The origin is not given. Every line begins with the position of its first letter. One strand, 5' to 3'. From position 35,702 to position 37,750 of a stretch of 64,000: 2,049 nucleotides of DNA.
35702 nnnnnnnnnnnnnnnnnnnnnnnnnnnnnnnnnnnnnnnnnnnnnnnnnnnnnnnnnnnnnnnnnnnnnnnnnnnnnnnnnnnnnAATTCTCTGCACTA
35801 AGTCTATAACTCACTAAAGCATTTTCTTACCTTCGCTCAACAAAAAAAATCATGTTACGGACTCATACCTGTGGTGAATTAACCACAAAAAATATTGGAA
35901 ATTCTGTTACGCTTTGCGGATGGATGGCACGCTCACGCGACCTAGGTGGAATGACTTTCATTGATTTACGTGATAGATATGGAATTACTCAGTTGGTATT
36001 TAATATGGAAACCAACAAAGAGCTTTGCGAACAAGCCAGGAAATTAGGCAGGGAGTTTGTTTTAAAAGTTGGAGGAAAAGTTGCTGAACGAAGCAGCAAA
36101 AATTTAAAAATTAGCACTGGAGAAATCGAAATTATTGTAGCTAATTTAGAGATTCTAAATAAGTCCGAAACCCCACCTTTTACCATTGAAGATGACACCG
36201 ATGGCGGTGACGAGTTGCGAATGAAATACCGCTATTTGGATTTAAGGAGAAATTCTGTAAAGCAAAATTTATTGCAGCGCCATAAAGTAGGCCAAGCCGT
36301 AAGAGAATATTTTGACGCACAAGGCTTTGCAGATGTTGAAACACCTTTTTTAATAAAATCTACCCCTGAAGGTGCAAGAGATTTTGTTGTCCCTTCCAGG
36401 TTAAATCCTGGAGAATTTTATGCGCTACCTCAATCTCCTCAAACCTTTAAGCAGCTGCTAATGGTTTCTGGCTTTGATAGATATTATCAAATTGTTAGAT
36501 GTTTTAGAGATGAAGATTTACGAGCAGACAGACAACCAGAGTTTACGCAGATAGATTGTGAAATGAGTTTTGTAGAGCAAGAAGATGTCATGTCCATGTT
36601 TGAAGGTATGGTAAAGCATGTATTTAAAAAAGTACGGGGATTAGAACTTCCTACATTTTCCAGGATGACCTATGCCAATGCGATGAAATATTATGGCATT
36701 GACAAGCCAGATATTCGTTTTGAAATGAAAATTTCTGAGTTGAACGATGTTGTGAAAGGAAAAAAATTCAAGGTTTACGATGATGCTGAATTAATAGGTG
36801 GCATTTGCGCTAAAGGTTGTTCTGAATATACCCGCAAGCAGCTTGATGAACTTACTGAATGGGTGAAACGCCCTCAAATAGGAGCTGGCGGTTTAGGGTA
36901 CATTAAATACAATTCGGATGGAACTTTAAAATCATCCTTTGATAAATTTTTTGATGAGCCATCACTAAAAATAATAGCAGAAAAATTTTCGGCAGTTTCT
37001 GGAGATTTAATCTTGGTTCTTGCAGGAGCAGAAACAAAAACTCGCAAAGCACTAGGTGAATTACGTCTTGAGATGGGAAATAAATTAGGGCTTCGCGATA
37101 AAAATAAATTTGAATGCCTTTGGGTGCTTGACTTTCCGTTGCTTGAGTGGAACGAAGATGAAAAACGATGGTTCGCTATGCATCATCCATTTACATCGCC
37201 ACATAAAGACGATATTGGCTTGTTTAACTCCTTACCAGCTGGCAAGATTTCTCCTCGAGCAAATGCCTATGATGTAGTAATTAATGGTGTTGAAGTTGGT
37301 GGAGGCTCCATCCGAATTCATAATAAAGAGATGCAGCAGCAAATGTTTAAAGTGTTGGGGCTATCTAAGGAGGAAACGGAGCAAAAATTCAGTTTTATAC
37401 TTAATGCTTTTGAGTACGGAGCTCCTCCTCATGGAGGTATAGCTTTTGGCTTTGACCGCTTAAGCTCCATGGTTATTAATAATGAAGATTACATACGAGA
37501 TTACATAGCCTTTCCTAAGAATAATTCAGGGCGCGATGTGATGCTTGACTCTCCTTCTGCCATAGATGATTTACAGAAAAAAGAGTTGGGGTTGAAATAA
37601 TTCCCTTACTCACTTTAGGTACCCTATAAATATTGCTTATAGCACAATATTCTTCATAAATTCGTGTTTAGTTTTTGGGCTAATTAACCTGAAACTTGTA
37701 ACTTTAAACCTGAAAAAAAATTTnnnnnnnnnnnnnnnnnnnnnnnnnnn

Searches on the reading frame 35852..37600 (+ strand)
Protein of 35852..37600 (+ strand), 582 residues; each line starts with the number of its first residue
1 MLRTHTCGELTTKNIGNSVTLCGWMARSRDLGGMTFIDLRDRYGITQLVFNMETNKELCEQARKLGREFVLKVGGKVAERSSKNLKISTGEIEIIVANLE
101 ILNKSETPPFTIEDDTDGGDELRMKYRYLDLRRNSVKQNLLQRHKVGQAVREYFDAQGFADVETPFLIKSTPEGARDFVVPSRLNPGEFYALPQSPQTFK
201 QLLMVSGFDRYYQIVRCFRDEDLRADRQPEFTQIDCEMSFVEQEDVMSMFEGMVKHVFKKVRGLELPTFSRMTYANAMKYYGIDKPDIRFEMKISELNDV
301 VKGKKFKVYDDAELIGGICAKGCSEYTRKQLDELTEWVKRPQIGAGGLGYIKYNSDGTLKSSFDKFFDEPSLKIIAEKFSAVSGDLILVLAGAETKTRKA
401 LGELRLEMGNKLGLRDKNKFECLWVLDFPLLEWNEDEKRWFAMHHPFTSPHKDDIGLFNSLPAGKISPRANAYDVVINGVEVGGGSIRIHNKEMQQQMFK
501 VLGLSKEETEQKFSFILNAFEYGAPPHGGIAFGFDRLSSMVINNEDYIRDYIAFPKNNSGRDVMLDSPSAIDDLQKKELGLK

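Call 72: search_protein_families(library=pfam, proteins=[window:35852-37600:+], max_evalue=0.00001)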
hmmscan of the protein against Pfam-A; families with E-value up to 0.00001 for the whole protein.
window:35852-37600:+ (582 aa): 3 families
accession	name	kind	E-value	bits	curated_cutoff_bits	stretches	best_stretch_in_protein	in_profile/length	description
PF00152.25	tRNA-synt_2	-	5.2e-121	403.9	25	1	121-557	3-307/308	tRNA synthetases class II (D, K and N)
PF01336.31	tRNA_anti-codon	-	7e-14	52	27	1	19-102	1-75/75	OB-fold nucleic acid binding domain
PF02938.19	GAD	-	5.8e-13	49.3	23.4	1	313-401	9-95/95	GAD domain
